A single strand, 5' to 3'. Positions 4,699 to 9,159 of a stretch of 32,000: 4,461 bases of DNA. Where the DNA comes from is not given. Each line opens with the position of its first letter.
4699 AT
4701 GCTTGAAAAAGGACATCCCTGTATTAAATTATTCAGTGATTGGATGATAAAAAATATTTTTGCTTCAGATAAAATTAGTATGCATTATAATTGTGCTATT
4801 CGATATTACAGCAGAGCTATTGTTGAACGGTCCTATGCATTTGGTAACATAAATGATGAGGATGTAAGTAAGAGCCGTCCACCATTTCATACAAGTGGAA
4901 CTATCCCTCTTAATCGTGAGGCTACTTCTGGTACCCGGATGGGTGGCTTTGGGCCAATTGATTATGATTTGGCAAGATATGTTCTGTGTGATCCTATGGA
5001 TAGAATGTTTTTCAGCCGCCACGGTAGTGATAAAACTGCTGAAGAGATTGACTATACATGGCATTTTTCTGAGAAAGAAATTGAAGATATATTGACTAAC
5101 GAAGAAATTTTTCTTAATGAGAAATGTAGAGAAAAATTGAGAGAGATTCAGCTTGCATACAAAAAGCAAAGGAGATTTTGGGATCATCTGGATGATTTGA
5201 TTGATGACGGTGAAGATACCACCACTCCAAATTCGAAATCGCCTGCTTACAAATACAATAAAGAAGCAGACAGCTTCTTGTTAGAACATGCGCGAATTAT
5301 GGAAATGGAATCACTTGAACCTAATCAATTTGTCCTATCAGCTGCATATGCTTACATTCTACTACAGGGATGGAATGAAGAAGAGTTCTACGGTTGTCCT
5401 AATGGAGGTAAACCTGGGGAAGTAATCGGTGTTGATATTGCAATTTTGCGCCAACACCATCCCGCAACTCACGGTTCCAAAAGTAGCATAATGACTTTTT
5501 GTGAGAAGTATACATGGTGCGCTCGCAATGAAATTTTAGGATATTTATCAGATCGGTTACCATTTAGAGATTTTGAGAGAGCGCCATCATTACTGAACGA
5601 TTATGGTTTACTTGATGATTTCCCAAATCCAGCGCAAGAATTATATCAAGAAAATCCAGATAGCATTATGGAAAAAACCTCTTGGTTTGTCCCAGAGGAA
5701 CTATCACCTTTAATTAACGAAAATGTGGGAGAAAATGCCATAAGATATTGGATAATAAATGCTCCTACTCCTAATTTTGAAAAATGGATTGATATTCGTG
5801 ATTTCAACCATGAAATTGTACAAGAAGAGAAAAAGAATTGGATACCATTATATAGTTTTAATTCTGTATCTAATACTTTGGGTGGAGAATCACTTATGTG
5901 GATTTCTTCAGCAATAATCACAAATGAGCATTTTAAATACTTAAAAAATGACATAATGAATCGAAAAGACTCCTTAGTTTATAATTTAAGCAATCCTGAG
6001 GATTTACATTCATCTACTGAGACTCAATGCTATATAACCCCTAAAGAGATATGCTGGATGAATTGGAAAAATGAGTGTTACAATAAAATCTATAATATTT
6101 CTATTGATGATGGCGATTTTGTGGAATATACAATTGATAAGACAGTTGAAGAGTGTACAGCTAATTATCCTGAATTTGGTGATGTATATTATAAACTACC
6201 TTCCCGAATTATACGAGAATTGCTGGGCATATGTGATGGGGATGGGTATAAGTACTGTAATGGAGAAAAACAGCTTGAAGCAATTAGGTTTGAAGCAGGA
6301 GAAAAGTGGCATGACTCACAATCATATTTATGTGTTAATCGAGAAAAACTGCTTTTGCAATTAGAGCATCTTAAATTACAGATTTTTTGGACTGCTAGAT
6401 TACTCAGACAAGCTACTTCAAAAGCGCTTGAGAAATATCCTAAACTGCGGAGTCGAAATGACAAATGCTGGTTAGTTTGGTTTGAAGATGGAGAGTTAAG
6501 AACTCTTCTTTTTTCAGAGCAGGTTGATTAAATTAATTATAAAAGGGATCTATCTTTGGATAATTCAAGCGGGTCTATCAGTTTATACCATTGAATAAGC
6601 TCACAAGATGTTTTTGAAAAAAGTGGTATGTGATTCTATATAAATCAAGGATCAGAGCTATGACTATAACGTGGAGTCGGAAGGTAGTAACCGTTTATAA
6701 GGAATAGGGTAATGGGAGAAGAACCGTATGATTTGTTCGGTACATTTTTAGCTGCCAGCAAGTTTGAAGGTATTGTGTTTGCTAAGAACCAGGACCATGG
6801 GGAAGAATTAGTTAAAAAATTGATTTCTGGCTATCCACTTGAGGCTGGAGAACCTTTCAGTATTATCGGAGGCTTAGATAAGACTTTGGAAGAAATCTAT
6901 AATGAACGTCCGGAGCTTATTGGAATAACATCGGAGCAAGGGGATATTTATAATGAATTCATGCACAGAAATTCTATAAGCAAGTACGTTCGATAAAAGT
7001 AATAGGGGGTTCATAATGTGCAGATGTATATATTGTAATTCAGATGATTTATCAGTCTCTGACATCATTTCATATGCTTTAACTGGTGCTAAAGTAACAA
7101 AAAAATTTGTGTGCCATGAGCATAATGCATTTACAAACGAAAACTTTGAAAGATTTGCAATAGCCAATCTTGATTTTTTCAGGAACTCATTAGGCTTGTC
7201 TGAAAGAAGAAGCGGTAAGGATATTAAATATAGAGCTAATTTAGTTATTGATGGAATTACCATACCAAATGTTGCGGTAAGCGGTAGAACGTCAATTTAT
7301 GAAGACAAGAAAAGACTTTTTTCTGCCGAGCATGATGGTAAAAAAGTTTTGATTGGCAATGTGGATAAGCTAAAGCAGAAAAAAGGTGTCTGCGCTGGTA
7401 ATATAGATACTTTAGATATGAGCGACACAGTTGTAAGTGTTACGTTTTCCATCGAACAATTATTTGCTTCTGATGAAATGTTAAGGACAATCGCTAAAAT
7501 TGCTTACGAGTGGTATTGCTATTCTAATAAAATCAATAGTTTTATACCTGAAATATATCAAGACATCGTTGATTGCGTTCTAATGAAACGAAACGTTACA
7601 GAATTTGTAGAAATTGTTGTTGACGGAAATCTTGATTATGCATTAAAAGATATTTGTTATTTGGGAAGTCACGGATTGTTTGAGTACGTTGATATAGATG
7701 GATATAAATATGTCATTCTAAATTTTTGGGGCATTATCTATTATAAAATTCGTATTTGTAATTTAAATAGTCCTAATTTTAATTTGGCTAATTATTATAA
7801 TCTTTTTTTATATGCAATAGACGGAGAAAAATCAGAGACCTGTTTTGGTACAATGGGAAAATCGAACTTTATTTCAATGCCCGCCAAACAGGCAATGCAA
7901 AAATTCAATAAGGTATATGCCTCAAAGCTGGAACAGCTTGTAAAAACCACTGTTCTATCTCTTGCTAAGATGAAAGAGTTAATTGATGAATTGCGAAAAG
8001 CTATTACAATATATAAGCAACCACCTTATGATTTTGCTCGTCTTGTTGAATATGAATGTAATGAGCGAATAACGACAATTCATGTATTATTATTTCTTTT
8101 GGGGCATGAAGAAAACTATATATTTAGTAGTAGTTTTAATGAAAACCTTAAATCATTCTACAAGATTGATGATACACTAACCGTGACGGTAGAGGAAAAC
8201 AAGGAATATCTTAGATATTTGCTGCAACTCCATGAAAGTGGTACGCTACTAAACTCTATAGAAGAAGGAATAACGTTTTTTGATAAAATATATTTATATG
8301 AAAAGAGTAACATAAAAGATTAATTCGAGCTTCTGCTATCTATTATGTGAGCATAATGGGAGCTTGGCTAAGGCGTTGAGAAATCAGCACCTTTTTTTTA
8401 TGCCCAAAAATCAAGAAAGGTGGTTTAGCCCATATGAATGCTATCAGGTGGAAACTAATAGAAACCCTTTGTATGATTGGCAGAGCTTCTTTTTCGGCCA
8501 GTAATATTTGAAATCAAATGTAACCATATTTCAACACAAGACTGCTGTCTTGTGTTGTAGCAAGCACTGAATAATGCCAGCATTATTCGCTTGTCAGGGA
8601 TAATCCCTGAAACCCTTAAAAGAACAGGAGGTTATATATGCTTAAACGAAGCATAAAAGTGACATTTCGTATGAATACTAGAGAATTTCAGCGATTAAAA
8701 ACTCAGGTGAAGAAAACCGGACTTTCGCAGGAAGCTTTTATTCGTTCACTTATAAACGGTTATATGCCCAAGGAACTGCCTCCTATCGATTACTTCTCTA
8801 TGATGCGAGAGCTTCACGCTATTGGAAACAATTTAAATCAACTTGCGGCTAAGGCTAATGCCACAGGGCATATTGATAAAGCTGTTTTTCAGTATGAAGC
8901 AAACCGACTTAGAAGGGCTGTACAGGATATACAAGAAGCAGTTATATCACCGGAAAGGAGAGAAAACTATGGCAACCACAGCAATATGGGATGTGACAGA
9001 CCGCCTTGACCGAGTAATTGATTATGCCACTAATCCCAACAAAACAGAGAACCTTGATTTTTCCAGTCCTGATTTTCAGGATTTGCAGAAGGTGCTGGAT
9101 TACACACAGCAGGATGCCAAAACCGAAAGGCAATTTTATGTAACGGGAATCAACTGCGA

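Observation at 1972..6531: Domain architecture of the 1519-aa protein: Mrr-like PD-(D/E)xK head, textbook NACHT motifs, and about 900 aa of unassignable C-terminus split by an acidic linker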

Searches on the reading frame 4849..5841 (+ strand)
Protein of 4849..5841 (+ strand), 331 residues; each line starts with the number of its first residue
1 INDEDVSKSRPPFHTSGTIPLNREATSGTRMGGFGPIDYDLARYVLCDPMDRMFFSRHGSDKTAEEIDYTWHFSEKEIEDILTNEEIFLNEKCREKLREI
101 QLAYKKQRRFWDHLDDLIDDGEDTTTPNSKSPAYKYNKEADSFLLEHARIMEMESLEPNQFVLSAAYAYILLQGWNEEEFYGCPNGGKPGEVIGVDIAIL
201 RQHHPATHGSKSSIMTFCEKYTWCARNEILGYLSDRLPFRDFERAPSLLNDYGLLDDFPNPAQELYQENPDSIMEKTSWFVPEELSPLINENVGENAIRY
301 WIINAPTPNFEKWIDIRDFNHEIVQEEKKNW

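Call 63: search_solved_structures(query=A6, max_evalue=10, show_alignments=1)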
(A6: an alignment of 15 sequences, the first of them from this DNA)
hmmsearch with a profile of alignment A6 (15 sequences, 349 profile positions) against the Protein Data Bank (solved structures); distinct sequences matched with E-value up to 10: 6.
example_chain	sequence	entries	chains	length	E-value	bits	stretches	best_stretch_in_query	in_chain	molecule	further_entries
2ayq_A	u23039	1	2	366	0.71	12.2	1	68-125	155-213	3-ISOPROPYLMALATE DEHYDROGENASE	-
1v53_A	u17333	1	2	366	0.71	12.2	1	68-125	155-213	3-isopropylmalate dehydrogenase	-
1v5b_A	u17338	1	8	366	0.79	12.1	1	68-125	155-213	3-isopropylmalate dehydrogenase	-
1wq9_A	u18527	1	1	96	1.9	10.8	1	210-236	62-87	Vascular endothelial growth factor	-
1wq9_B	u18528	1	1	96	1.9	10.8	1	210-236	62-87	Vascular endothelial growth factor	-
5j2l_B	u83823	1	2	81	3.9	9.8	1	73-141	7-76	protein design 2L4HC2_11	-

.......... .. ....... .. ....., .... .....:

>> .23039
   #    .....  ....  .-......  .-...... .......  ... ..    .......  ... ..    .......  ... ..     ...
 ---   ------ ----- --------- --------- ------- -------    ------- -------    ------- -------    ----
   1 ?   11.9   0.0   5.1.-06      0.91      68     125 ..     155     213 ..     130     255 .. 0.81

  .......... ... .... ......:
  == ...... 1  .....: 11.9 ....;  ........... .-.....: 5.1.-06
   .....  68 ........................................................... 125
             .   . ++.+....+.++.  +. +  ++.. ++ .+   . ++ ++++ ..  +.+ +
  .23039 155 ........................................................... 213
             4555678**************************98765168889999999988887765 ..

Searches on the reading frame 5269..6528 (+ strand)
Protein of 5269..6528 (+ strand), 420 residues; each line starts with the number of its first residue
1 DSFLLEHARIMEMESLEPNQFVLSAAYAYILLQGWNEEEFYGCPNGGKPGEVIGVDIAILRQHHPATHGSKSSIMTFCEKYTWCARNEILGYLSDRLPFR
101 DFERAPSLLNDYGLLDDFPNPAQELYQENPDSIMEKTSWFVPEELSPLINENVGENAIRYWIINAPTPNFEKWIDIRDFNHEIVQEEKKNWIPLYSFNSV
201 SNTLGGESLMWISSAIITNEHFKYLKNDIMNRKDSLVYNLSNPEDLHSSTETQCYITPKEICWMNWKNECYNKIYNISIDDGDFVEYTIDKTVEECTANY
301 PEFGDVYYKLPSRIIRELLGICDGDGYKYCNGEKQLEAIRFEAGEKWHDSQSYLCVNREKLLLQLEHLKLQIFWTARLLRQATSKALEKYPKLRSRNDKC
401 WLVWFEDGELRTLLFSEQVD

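Call 45: search_solved_structures(query=A4, max_evalue=10, show_alignments=2)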
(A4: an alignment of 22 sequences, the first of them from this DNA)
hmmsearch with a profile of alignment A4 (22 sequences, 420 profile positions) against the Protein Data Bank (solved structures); distinct sequences matched with E-value up to 10: 1.
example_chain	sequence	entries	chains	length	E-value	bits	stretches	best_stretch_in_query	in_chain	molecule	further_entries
4rvq_A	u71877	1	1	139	0.37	12.8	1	357-401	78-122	Pre-mRNA splicing helicase-like protein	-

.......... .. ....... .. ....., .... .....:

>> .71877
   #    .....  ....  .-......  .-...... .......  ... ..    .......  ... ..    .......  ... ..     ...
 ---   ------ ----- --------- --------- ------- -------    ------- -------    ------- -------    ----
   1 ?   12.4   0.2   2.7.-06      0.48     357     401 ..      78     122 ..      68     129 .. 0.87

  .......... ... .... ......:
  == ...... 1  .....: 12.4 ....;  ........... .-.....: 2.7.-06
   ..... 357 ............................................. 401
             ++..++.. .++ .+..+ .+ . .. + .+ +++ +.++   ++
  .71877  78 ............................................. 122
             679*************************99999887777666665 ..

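Call 70: search_protein_representatives(alignment_id=A4)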
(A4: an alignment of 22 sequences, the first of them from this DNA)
Query: 22 sequences, 420 profile positions. Proteins with E-value up to 0.001 (for the whole library): 361; up to 1e-10: 283; up to 1e-30: 191. The best 150 are listed.
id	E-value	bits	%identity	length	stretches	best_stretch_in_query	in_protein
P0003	3.4e-186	635.6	-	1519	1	2-418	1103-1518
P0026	1.1e-164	564.7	-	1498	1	1-417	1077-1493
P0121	1.8e-163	560.7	-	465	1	2-415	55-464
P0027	2.5e-162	557.0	-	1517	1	2-418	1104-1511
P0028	6.0e-160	549.1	-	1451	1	1-418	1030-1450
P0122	1.8e-157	540.9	-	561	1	2-415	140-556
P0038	1.0e-154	531.9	-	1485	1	2-418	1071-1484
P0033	5.9e-149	512.9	-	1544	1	2-418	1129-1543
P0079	1.2e-148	511.8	-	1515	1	2-418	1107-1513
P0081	9.9e-147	505.6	-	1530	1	2-418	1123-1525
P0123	1.6e-144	498.3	-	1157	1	4-414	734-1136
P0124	1.5e-140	485.2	-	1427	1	7-418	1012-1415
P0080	1.7e-140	485.0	-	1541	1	2-418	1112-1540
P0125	1.3e-138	478.8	-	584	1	3-414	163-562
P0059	6.5e-138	476.5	-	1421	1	3-416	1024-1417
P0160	1.2e-82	294.5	-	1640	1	13-404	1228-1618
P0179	1.1e-69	251.7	-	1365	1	2-368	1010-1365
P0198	3.7e-58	213.8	-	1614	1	3-388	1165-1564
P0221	2.1e-51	191.6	-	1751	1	61-414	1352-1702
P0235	1.2e-48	182.5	-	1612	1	61-417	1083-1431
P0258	2.8e-42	161.5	-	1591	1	3-389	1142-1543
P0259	3.1e-42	161.3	-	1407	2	72-410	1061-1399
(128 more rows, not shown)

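Call 71: search_protein_families(library=padloc, proteins=[P0221, P0235, P0258, P0198, P0160, P0259], max_evalue=0.00001)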
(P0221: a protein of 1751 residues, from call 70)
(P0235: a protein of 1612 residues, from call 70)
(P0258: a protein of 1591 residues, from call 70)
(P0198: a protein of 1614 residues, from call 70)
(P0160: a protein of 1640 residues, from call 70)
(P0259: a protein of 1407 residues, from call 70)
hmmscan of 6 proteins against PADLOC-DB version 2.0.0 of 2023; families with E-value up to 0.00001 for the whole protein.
P0221 (1751 aa): 3 families
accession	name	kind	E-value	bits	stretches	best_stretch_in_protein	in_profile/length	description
PDLC02164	Avs2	-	7.7e-28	94.9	1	446-1257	174-953/1504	-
PDLC02163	Avs2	-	1.5e-13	47.3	1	1138-1254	915-1031/1576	-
PDLC02166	Avs2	-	1.1e-11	41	1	552-758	279-469/1498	-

P0235 (1612 aa): 6 families
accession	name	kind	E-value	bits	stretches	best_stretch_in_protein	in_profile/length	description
PDLC02164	Avs2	-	3.9e-56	188.6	2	1-658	4-634/1504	-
PDLC02162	Avs2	-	2e-42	143.4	2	2-685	4-643/1379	-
PDLC02161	Avs2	-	1.4e-29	100.5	1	10-485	10-460/1499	-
PDLC02166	Avs2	-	2.3e-21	73.1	1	14-425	18-414/1498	-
PDLC02163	Avs2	-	8.8e-10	34.8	1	797-985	843-1033/1576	-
PDLC02165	Avs2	-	5.9e-08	28.9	1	793-982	641-832/1375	-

P0258 (1591 aa): 5 families
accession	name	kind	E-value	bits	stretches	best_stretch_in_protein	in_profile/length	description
PDLC02164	Avs2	-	5.4e-62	208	1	38-979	34-950/1504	-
PDLC02166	Avs2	-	1.4e-32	110.2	2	37-209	35-208/1498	-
PDLC02161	Avs2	-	6.9e-32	108.2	1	31-418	25-412/1499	-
PDLC02162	Avs2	-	1.4e-26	90.8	1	31-609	27-571/1379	-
PDLC02163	Avs2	-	6.6e-07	25.3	0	349-547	413-594/1576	-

P0198 (1614 aa): 6 families
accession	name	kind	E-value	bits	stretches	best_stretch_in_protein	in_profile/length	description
PDLC02164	Avs2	-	4.2e-79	264.7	1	2-1551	5-1456/1504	-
PDLC02162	Avs2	-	7.7e-46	154.7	1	27-959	25-914/1379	-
PDLC02161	Avs2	-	1.9e-43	146.5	2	30-482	26-460/1499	-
PDLC02166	Avs2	-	5e-29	98.5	1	42-484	42-457/1498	-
PDLC02163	Avs2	-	4.8e-17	58.9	1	311-551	378-600/1576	-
PDLC02165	Avs2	-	2.1e-12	43.7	0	346-631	210-470/1375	-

P0160 (1640 aa): 6 families
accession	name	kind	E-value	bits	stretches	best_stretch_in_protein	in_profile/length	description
PDLC02164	Avs2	-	1.4e-40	137.1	1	213-1594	155-1461/1504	-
PDLC02163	Avs2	-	1.4e-28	97.1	1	5-1603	5-1549/1576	-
PDLC03855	LmuA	-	2.2e-27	94.4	1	7-369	5-338/425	-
PDLC02162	Avs2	-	3.1e-25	86.4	2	324-1057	219-956/1379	-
PDLC03785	RT_UG9_large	-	1.6e-17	61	1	6-220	5-221/772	DRT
PDLC02165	Avs2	-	1.9e-15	53.8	1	312-1063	70-859/1375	-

P0259 (1407 aa): 4 families
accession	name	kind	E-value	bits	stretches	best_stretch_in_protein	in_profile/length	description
PDLC02164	Avs2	-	1.1e-62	210.4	2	4-681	7-658/1504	-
PDLC02161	Avs2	-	4.1e-50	168.6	1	6-681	6-664/1499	-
PDLC02162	Avs2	-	1.3e-48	163.9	1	4-681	6-643/1379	-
PDLC02166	Avs2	-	7.5e-26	87.9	1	41-576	41-543/1498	-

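Call 72: search_protein_families(library=pfam, proteins=[P0221, P0235, P0258, P0198, P0160, P0259], max_evalue=0.001)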
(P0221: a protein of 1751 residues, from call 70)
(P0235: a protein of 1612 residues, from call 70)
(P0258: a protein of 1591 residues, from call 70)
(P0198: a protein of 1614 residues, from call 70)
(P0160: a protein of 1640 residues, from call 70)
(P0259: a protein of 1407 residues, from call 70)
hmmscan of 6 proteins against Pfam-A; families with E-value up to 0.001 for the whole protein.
P0221 (1751 aa): 3 families
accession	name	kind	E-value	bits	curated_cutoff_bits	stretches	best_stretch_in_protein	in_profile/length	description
PF20706.3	GT4-conflict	-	3.8e-62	210.9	26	1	6-399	2-384/385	Family 4 Glycosyltransferase in conflict systems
PF00534.26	Glycos_transf_1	-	3.7e-11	43.3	26.4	1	223-325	28-129/172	Glycosyl transferases group 1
PF13692.12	Glyco_trans_1_4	-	1.7e-09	38.5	27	1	223-325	15-113/142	Glycosyl transferases group 1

P0235 (1612 aa): 1 family
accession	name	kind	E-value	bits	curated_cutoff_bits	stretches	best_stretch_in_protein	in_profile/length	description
PF00583.31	Acetyltransf_1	-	1.7e-05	25.5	20.7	1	1490-1585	34-116/116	Acetyltransferase (GNAT) family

P0258 (1591 aa): 0 families

P0198 (1614 aa): 0 families

P0160 (1640 aa): 1 family
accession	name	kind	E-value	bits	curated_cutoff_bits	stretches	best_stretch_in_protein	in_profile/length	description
PF24883.2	NPHP3_N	-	0.00025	21.7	24.8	0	437-462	20-45/164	Nephrocystin 3, N-terminal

P0259 (1407 aa): 0 families

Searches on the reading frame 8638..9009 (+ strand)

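Call 28: search_protein_families(library=padloc, proteins=[window:8638-9009:+], max_evalue=0.01)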
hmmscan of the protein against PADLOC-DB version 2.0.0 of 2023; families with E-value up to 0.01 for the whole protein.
window:8638-9009:+ (123 aa): 0 families

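Call 52: search_protein_families(library=ncbifam, proteins=[window:8638-9009:+], max_evalue=0.01)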
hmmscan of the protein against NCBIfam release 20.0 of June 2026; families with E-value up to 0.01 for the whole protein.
window:8638-9009:+ (123 aa): 2 families
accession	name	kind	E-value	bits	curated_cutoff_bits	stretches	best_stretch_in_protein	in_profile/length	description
NF041418.1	MbpA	equivalog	7.2e-07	29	90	1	5-71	2-68/93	mobilization protein MbpA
NF010432.0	PRK13858.1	equivalog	0.00078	19.4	173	1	8-99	27-122/148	T-DNA border endonuclease subunit VirD1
